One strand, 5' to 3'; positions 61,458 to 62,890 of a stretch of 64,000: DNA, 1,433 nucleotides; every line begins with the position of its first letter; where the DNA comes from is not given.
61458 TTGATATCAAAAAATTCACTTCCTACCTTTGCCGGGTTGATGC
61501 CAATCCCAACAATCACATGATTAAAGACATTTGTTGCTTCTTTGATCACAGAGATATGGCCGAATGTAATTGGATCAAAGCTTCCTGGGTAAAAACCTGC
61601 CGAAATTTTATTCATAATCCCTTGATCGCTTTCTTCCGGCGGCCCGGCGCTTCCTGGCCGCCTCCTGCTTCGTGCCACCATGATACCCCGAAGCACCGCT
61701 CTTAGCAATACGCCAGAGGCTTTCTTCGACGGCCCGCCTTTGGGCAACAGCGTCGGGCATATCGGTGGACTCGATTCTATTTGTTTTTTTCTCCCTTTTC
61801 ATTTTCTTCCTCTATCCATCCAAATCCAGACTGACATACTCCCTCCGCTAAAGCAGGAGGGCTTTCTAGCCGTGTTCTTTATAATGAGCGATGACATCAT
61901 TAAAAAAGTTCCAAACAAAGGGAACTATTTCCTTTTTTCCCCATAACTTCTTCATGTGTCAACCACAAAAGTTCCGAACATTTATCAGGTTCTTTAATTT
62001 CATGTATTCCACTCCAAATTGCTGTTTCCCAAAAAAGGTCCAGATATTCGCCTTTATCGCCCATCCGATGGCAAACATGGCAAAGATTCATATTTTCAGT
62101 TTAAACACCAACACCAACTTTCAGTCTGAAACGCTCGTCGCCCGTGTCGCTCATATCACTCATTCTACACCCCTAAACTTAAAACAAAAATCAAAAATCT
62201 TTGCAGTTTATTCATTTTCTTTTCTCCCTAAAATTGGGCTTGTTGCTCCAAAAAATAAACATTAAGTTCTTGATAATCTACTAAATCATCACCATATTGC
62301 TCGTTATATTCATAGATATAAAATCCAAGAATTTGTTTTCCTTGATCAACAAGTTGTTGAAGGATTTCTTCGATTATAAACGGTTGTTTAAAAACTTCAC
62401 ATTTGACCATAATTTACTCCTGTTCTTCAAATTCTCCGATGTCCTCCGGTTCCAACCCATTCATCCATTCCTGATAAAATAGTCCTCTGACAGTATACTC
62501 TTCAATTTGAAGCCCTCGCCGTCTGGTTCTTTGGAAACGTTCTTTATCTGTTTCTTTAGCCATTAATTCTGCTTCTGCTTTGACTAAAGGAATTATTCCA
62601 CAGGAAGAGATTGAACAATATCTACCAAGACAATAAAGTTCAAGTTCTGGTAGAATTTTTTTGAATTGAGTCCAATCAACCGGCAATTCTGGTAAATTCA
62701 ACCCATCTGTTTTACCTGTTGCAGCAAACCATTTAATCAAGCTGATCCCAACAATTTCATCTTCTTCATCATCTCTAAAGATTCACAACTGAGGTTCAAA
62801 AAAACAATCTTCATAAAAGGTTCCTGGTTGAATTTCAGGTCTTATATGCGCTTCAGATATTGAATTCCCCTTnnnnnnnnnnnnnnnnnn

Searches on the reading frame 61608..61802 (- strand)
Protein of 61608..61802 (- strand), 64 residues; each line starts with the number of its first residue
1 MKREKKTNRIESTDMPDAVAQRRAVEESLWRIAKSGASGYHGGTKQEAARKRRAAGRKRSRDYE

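Call 70: search_protein_families(library=pfam, proteins=[window:61608-61802:-], max_evalue=0.1)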
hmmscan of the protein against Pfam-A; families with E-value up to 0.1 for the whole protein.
window:61608-61802:- (64 aa): 0 families

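Call 88: find_homologous_proteins(query=window:61608-61802:-, max_evalue=0.01)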
Query window:61608-61802:- (64 aa): 1 proteins with E <= 0.01 among 1 candidates.
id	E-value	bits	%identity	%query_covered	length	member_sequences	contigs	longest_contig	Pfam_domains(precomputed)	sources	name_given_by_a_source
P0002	2.2e-32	127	100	100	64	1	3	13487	-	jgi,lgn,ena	-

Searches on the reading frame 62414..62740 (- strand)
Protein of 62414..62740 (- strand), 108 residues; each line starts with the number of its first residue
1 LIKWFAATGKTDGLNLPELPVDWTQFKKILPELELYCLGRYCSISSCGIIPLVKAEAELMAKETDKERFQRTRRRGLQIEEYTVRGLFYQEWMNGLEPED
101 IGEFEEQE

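Call 61: find_encoding_contigs(protein=window:62414-62740:-, flank=10000, max_places=3)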
Protein window:62414-62740:- (108 aa): 7 contigs read that carry it; 3 places shown.
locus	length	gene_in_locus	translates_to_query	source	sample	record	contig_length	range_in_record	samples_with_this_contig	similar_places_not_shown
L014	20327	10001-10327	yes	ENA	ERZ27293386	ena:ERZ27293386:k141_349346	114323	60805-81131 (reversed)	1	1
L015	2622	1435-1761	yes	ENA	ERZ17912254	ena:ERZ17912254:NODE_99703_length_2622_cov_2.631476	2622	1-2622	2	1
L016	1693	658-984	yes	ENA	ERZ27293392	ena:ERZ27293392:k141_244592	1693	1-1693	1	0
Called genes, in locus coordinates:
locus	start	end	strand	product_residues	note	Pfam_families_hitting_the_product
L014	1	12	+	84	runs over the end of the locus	-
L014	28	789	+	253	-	PF23023:Anti-Pycsar_Apyc1, PF00753:Lactamase_B, PF12706:Lactamase_B_2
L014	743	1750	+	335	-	-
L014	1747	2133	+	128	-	-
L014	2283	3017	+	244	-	PF05063:MT-A70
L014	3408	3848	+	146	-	-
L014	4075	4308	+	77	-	-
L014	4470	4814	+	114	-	-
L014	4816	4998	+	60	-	-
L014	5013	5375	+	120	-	-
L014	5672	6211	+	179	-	-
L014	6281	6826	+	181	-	-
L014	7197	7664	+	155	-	-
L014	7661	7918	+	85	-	-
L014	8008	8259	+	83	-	-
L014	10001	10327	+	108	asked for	-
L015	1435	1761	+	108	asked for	-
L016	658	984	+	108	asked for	-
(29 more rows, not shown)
